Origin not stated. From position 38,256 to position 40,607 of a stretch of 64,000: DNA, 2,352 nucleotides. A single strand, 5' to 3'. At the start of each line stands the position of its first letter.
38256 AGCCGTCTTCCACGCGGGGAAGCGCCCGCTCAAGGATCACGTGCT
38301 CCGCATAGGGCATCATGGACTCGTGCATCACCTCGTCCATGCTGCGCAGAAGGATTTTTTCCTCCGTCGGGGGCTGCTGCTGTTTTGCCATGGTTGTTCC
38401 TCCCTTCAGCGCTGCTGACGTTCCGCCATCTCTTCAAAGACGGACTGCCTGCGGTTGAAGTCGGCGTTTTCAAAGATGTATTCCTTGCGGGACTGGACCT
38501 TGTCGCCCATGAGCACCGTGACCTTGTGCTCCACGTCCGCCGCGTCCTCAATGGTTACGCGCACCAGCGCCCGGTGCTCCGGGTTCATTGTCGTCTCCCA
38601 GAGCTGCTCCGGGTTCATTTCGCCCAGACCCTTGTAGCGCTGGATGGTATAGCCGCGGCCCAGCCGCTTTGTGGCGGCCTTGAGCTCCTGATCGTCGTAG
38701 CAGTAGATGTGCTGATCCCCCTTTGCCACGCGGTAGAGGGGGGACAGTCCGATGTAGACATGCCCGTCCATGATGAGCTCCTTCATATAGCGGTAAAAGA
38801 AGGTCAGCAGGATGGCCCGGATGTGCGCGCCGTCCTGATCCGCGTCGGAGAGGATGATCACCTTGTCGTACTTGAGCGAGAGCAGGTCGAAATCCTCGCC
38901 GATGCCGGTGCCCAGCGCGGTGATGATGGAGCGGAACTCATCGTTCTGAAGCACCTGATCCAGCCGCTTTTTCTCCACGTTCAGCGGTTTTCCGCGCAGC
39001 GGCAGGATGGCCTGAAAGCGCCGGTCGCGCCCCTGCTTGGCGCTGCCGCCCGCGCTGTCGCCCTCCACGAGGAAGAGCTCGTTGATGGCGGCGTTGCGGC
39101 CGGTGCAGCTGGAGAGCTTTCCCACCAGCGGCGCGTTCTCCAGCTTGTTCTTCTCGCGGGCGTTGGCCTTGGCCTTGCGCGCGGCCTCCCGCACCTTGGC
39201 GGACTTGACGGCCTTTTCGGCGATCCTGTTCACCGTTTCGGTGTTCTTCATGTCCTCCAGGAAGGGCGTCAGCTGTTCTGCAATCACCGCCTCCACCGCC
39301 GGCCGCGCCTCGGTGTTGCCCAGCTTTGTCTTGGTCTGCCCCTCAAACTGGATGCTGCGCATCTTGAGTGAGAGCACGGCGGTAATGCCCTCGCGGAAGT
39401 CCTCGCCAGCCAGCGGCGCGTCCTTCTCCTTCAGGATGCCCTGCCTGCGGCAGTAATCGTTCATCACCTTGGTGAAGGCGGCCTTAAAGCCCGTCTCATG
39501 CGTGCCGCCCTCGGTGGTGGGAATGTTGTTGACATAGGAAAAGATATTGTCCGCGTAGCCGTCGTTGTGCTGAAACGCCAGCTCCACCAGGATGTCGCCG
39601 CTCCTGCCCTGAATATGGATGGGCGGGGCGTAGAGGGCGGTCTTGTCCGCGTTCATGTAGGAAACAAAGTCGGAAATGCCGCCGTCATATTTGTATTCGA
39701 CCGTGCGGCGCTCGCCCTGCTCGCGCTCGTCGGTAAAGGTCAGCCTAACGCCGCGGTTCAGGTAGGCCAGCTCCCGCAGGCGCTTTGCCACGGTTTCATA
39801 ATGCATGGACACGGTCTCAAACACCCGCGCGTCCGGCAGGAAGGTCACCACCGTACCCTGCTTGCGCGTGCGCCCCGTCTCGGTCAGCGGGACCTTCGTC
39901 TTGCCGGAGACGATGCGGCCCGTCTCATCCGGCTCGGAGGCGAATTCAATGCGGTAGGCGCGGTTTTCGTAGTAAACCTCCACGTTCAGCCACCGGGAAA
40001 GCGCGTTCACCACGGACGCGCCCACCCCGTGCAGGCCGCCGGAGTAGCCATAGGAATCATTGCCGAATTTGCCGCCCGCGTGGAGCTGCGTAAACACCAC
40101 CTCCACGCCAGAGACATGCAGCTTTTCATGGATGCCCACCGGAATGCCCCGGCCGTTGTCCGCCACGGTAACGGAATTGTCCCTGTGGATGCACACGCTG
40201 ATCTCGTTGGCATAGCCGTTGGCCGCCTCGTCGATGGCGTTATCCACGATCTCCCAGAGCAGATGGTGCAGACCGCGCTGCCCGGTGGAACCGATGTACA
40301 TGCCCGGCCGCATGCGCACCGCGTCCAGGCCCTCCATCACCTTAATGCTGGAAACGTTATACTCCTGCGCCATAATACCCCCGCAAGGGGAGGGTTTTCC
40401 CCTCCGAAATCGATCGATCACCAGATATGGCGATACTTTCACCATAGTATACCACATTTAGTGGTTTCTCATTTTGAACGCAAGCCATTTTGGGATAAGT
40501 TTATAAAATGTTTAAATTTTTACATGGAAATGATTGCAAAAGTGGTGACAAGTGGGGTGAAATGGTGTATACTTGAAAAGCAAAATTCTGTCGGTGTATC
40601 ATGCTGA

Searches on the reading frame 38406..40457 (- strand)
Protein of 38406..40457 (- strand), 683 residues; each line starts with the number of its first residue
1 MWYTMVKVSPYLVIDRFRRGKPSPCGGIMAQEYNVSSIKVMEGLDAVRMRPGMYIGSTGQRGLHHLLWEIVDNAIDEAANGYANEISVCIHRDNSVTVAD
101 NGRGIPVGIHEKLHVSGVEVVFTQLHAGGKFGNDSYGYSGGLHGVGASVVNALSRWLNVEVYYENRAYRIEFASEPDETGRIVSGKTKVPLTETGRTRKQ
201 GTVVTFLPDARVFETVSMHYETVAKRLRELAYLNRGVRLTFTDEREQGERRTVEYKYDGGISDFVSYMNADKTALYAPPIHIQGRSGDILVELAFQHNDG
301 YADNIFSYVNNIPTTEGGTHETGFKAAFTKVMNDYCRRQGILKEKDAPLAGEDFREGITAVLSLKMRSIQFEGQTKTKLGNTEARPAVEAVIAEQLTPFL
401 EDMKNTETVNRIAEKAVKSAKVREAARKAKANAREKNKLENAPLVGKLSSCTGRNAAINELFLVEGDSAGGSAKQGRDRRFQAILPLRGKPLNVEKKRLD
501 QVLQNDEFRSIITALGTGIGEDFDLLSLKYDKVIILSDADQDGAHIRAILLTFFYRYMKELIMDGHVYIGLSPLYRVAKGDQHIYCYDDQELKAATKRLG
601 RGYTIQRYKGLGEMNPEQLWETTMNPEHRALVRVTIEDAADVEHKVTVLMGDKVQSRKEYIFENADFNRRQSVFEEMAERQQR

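Call 22: find_encoding_contigs(protein=window:38406-40457:-, flank=10000, max_places=6)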
Protein window:38406-40457:- (683 aa): 1 contig read that carries it; 1 place shown.
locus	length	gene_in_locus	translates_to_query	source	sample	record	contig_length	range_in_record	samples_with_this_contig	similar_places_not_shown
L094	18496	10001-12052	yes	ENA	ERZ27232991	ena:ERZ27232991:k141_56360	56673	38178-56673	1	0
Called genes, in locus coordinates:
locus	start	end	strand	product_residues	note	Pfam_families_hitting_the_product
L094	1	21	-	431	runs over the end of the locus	PF00275:EPSP_synthase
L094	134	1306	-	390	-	PF01098:FTSW_RODA_SPOVE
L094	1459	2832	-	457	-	PF21799:MurD-like_N, PF08245:Mur_ligase_M, PF02875:Mur_ligase_C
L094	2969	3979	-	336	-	PF10555:MraY_sig1 (weak), PF00953:Glycos_transf_4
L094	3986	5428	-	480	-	PF01225:Mur_ligase, PF08245:Mur_ligase_M, PF02875:Mur_ligase_C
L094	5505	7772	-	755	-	PF03717:PBP_dimer, PF00905:Transpeptidase, PF03793:PASTA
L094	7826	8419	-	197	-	-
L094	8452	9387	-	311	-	PF01795:Methyltransf_5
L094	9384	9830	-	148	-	PF02381:MraZ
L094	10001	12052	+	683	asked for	PF02518:HATPase_c, PF00204:DNA_gyraseB, PF01751:Toprim, PF00986:DNA_gyraseB_C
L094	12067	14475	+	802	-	PF00521:DNA_topoisoIV, PF03989:DNA_gyraseA_C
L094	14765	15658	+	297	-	PF00198:2-oxoacid_dh (faint)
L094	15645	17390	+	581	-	PF00501:AMP-binding, PF13193:AMP-binding_C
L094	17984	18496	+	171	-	?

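Call 44: list_cluster_members(proteins=[window:24186-25502:-, window:23589-24170:-, window:25886-27832:+, window:28392-29720:+, window:15193-16227:+, window:13784-14902:-, window:18588-19760:+, window:31532-32491:-, window:38406-40457:-, window:20875-21831:-])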
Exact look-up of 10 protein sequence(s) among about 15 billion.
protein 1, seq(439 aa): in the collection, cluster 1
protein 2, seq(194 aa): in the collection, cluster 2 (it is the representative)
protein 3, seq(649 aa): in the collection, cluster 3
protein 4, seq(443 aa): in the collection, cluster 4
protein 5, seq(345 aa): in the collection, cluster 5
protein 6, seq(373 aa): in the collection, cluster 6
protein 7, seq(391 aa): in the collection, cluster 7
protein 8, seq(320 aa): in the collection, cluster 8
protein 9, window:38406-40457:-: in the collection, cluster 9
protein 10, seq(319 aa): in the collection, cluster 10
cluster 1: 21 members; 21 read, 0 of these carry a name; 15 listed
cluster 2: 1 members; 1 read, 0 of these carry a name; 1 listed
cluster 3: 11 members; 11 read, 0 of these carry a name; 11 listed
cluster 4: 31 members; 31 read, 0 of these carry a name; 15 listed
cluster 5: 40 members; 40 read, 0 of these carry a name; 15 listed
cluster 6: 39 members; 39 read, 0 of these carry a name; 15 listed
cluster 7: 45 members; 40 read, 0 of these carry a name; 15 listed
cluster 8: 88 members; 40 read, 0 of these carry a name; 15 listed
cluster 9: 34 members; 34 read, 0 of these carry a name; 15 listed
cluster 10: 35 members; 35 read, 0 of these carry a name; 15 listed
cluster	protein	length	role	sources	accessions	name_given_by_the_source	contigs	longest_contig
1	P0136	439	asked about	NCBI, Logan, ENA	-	-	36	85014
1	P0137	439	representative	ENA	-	-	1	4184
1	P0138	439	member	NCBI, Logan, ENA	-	-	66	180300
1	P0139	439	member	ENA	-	-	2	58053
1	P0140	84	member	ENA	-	-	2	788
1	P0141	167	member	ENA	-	-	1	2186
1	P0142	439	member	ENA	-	-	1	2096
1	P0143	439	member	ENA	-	-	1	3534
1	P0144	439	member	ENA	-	-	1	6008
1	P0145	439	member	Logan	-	-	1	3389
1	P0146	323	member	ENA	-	-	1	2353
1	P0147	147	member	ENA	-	-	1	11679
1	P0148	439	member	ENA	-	-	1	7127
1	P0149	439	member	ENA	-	-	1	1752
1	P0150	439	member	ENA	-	-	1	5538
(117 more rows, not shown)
